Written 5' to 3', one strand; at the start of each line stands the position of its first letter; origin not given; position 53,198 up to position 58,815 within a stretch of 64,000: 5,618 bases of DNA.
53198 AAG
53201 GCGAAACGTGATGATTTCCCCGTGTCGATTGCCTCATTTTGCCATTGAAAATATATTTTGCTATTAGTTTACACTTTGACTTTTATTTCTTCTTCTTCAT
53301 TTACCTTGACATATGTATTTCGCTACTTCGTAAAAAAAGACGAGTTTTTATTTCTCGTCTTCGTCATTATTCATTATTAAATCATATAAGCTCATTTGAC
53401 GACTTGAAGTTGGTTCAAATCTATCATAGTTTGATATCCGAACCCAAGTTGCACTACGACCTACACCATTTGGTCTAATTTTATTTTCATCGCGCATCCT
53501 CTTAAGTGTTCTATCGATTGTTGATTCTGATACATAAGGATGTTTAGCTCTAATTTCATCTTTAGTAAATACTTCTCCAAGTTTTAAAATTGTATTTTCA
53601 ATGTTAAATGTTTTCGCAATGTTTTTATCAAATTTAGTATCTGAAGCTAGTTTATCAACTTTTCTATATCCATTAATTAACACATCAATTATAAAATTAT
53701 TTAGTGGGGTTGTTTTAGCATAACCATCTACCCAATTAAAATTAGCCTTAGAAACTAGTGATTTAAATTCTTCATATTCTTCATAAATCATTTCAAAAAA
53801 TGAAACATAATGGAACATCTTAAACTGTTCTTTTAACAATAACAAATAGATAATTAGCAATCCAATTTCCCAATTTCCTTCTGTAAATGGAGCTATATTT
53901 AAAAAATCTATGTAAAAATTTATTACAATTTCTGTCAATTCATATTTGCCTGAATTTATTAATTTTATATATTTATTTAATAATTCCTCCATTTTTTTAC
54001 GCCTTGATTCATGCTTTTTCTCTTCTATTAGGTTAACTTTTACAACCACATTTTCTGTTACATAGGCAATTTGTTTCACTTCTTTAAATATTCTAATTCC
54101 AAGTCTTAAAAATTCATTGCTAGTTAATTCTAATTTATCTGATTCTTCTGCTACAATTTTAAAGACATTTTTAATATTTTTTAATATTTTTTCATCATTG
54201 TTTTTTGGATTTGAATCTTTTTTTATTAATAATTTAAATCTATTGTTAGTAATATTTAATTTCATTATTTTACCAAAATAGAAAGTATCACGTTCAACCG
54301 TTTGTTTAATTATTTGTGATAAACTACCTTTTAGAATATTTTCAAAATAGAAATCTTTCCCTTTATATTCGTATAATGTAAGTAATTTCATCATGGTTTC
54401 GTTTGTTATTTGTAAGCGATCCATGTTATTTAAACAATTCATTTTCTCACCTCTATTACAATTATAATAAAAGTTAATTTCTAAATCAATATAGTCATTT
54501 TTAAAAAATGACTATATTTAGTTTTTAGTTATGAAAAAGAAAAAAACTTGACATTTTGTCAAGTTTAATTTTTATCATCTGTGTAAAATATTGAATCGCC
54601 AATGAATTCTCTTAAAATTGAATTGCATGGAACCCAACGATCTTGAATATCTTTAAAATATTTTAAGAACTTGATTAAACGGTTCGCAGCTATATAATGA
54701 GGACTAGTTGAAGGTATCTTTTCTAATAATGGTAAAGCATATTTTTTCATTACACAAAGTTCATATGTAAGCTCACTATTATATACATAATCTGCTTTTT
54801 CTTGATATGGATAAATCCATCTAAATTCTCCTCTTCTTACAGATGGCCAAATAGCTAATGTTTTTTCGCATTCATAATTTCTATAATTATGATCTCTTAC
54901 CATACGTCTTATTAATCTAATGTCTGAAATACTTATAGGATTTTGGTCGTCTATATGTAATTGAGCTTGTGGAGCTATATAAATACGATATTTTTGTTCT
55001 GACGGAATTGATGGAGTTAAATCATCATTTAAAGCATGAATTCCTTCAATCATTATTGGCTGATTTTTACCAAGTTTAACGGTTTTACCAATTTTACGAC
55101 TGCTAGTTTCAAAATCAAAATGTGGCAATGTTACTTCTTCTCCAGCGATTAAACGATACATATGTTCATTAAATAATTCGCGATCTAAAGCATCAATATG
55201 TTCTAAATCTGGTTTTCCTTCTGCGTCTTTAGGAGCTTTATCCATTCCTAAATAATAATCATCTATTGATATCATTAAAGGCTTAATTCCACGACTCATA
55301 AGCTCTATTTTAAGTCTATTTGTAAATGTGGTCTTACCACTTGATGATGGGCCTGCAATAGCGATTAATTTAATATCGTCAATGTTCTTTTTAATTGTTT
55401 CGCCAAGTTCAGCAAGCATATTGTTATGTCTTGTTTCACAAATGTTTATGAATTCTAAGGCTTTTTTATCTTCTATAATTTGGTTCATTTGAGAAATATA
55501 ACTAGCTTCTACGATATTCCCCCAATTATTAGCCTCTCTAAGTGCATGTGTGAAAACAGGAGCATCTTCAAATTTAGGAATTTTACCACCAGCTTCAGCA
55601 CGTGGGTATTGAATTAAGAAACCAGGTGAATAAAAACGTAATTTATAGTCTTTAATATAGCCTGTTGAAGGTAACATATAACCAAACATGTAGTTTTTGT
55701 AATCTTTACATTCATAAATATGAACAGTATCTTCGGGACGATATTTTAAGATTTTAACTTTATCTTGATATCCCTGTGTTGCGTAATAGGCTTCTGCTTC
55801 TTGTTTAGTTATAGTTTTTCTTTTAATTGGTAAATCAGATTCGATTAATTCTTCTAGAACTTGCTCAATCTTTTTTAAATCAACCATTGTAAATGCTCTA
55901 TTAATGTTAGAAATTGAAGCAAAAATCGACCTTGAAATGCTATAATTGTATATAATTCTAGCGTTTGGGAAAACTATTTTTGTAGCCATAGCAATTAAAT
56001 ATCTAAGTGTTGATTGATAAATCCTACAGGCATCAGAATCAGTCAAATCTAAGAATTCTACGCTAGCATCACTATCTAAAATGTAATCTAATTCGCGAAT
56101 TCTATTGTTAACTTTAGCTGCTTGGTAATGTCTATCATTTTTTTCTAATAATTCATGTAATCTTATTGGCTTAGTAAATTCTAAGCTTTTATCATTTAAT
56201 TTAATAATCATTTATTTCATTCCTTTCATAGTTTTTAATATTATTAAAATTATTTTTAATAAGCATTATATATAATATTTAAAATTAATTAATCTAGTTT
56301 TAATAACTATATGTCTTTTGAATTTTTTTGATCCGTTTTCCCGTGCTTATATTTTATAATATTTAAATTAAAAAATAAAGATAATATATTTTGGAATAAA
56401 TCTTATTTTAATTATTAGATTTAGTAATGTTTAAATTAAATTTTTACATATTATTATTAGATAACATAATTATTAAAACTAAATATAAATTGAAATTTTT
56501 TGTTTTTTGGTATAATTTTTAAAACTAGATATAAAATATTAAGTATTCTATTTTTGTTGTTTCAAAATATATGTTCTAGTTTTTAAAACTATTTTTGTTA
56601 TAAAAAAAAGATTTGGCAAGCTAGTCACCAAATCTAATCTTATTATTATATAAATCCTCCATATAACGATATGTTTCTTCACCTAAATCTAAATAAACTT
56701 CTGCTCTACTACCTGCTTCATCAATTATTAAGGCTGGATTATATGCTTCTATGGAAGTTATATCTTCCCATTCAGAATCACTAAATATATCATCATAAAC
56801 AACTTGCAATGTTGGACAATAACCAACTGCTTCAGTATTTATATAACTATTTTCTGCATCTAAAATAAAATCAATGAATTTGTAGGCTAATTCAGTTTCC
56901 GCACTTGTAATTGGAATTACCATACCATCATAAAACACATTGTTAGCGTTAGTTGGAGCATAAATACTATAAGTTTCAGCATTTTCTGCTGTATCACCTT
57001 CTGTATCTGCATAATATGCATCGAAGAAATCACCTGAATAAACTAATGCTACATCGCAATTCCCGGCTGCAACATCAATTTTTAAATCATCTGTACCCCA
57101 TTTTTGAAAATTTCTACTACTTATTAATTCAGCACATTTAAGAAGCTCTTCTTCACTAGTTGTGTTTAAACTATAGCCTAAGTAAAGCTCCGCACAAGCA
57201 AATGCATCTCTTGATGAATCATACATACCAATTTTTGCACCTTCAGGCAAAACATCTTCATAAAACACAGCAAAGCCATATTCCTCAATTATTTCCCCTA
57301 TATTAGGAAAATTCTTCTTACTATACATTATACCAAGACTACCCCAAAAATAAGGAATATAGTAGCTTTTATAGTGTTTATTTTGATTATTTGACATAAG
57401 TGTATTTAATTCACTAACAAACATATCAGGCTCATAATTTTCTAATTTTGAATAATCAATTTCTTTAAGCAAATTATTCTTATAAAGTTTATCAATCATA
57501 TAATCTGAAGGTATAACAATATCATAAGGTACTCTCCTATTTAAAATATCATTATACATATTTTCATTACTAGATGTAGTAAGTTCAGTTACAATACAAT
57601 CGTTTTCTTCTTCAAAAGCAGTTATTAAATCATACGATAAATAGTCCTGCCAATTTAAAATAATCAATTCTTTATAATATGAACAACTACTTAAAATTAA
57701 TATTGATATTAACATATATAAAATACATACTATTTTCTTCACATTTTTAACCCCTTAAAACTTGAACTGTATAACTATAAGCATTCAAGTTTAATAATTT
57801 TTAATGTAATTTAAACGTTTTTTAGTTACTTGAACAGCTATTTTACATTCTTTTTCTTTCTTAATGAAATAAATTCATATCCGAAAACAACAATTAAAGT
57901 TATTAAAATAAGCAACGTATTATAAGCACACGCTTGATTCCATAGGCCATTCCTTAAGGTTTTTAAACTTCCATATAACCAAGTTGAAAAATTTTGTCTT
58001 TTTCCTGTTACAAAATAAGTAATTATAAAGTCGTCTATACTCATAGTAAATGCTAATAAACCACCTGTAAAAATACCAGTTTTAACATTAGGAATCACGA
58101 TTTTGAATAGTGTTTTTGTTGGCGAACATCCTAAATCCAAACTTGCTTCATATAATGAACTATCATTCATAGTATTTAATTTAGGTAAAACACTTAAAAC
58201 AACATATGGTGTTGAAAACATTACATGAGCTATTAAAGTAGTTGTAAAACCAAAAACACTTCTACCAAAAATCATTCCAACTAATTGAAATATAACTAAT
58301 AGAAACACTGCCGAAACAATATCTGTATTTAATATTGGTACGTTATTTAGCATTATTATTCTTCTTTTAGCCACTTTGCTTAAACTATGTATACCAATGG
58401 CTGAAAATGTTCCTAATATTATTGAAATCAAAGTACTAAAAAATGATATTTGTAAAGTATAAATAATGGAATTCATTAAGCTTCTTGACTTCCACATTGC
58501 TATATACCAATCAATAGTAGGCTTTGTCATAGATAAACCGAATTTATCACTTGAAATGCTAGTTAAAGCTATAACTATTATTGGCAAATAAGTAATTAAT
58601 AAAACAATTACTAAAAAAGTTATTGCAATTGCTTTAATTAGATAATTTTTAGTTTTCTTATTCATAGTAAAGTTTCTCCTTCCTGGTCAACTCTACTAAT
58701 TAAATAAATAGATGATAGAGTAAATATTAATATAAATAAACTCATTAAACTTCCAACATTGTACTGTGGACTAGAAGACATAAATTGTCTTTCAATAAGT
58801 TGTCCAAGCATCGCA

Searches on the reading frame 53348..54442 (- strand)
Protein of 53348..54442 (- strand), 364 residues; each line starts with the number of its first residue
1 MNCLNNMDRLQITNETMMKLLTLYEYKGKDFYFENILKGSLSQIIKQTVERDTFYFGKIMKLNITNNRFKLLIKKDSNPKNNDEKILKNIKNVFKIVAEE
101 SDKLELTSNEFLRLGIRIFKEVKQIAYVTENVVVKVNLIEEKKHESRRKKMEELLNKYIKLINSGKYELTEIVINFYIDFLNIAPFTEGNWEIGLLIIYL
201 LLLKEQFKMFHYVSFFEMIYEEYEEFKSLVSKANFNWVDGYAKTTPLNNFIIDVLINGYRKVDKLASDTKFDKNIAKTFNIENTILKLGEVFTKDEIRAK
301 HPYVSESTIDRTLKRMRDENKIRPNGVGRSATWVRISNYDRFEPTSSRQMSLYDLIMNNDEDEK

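Call 8: search_protein_families(library=ncbifam, proteins=[window:53348-54442:-])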
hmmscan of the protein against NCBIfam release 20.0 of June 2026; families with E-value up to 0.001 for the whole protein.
window:53348-54442:- (364 aa): 0 families

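Call 10: find_encoding_contigs(protein=window:53348-54442:-, flank=10000, max_places=8)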
Protein window:53348-54442:- (364 aa): 23 contigs read that carry it; 8 places shown.
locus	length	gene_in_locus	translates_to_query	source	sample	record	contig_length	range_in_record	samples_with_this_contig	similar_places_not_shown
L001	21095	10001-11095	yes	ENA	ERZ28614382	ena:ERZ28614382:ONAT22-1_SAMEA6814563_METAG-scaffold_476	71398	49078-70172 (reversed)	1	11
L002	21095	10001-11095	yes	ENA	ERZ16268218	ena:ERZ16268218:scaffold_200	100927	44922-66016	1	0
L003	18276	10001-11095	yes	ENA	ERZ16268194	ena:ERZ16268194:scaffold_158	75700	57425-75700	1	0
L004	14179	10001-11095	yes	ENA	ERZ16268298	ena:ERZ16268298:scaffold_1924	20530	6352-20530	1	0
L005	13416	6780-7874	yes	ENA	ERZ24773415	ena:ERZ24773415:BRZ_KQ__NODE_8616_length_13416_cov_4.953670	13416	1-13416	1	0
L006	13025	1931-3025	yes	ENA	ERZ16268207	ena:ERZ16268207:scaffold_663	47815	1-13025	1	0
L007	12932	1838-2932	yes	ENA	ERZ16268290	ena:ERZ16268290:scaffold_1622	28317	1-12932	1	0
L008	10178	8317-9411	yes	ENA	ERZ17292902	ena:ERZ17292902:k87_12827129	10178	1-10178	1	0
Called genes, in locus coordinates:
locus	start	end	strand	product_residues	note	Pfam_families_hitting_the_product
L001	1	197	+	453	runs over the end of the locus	PF02127:Peptidase_M18, PF05343:Peptidase_M42 (faint)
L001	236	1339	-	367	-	PF00089:Trypsin, PF13365:Trypsin_2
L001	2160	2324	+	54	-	-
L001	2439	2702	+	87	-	-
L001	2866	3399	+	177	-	PF12844:HTH_19, PF13560:HTH_31, PF01381:HTH_3, PF07883:Cupin_2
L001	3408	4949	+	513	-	PF00005:ABC_tran, PF13304:AAA_21 (faint)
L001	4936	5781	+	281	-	PF00528:BPD_transp_1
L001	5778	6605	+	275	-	PF00528:BPD_transp_1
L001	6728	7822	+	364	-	PF02030:Lipoprotein_8 (weak), PF01547:SBP_bac_1, PF13416:SBP_bac_8, PF13531:SBP_bac_11 (faint)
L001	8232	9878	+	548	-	PF00485:PRK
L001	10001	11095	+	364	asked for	-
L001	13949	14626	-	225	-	PF13306:LRR_5 (weak)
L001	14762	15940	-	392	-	PF00465:Fe-ADH, PF13685:Fe-ADH_2, PF25137:ADH_Fe_C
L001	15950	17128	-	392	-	PF01676:Metalloenzyme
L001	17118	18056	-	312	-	PF02899:Phage_int_SAM_1, PF00589:Phage_integrase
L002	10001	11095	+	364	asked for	-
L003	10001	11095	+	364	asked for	-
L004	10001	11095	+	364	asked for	-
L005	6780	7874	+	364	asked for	-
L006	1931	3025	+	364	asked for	-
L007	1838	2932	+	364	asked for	-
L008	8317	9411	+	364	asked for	-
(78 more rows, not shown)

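Call 11: search_protein_families(library=pfam, proteins=[window:53348-54442:-], max_evalue=0.01)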
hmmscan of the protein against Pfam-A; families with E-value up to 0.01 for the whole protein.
window:53348-54442:- (364 aa): 1 family
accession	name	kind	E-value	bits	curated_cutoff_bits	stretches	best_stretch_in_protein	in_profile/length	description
PF02661.23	Fic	-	0.0026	19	24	1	148-202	39-93/93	Fic/DOC family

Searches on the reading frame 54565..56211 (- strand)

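Call 8: search_protein_families(library=ncbifam, proteins=[window:54565-56211:-])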
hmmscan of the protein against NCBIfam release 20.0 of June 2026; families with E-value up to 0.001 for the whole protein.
window:54565-56211:- (548 aa): 7 families
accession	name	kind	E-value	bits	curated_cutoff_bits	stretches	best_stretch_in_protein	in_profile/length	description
NF004018.0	PRK05480.1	equivalog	5.5e-25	88.1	180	1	279-479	5-187/210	uridine kinase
TIGR00235.1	udk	equivalog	1.8e-22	80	220.3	1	281-477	7-185/207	uridine kinase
NF005655.0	PRK07429.1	subfamily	6.9e-11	41.9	236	1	277-420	5-139/326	phosphoribulokinase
NF005807.0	PRK07667.1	equivalog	2e-09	37.2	221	1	267-392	4-129/193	kinase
NF006746.0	PRK09270.1-5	subfamily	4.4e-07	29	250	1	279-394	20-135/210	nucleoside/nucleotide kinase family protein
TIGR00418.1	thrS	equivalog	4.9e-07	29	383.65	1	73-192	8-128/565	threonine--tRNA ligase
NF006744.0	PRK09270.1-3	equivalog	0.00031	20.2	281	1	279-396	22-140/213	nucleoside/nucleotide kinase family protein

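Call 11: search_protein_families(library=pfam, proteins=[window:54565-56211:-], max_evalue=0.01)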
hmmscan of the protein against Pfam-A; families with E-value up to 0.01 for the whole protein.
window:54565-56211:- (548 aa): 2 families
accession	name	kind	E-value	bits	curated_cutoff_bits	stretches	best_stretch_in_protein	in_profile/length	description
PF00485.24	PRK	-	3.6e-14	53.5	22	1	282-477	1-187/196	Phosphoribulokinase / Uridine kinase family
PF20720.3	nSTAND3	-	0.0037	17.4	27.2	0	273-318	10-56/155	Novel STAND NTPase 3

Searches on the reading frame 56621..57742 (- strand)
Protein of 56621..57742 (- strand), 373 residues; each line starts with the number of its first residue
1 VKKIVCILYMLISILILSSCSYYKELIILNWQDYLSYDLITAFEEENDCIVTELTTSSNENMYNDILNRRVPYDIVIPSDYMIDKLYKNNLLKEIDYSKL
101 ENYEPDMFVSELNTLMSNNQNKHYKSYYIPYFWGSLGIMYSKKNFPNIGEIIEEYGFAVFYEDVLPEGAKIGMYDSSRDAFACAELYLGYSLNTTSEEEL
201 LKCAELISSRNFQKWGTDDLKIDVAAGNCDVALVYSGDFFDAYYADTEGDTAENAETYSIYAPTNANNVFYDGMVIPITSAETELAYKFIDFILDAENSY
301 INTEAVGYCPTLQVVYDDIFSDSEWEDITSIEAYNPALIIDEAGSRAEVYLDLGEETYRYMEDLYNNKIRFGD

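Call 8: search_protein_families(library=ncbifam, proteins=[window:56621-57742:-])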
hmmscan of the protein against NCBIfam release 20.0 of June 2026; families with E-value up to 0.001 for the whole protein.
window:56621-57742:- (373 aa): 4 families
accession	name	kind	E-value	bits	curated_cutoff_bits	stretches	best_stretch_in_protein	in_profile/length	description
NF043073.1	MMSYN1_0195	equivalog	3.4e-27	95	1250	2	25-109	599-681/1021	spermidine/putrescine ABC transporter permease/substrate-binding protein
NF007048.0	PRK09501.1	equivalog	6.5e-23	81.2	582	1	21-322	24-306/348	spermidine/putrescine ABC transporter substrate-binding protein PotD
NF007962.0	PRK10682.1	equivalog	6.5e-21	74.8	636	1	5-298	13-304/370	spermidine/putrescine ABC transporter substrate-binding protein PotF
NF041888.1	ABC_SBP_YdcS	equivalog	5.3e-06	25.5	725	1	35-168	50-173/379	putative ABC transporter substrate-binding protein YdcS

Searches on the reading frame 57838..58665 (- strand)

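Call 8: search_protein_families(library=ncbifam, proteins=[window:57838-58665:-])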
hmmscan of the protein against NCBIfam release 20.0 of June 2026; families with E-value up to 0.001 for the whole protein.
window:57838-58665:- (275 aa): 21 families
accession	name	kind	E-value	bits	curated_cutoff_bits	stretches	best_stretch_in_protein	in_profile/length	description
NF043073.1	MMSYN1_0195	equivalog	2.5e-54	184.9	1250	1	15-273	7-254/1021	spermidine/putrescine ABC transporter permease/substrate-binding protein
NF007047.0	PRK09500.1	equivalog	5e-41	141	326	1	11-271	4-256/257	spermidine/putrescine ABC transporter permease PotC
NF007889.0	PRK10592.1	equivalog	9e-28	97.6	476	1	15-271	13-269/281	putrescine ABC transporter permease PotI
TIGR03262.1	PhnU2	equivalog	1.7e-20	73.2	593.25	1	13-273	6-262/546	putative 2-aminoethylphosphonate ABC transporter permease subunit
TIGR02141.1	modB_ABC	equivalog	3.1e-18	66.2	182.6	1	70-267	3-206/208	molybdate ABC transporter permease subunit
NF011624.0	PRK15050.1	equivalog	1.4e-16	60.5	247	2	137-272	158-291/297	2-aminoethylphosphonate ABC transporter permease subunit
NF043074.1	MMSYN1_0196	equivalog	1.1e-15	57.7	350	1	10-261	10-257/277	spermidine/putrescine ABC transporter permease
TIGR01581.1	Mo_ABC_porter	hypoth_equivalog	5.1e-14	52.3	210.3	1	56-258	12-223/225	ABC transporter permease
TIGR03226.1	PhnU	equivalog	2.2e-12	47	283.45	1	137-263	176-300/311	2-aminoethylphosphonate ABC transporter permease subunit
TIGR02140.1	permease_CysW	equivalog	3.3e-12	46.5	329.1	1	9-271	4-260/261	sulfate ABC transporter permease subunit CysW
NF007963.0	PRK10683.1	equivalog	1.2e-11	44.6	489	1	44-260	77-302/317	putrescine ABC transporter permease PotH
TIGR00969.1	3a0106s02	subfamily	4.3e-11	42.8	240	1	13-263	16-266/272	sulfate ABC transporter permease subunit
TIGR02139.1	permease_CysT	equivalog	9.8e-10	38.4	246.1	1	22-269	17-261/265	sulfate ABC transporter permease subunit CysT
TIGR00974.1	3a0107s02c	equivalog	1.3e-09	37.7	193.45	1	13-256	3-254/272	phosphate ABC transporter permease PstA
NF007044.0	PRK09497.1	equivalog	1.6e-09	37.7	348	1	4-264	6-273/285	spermidine/putrescine ABC transporter permease PotB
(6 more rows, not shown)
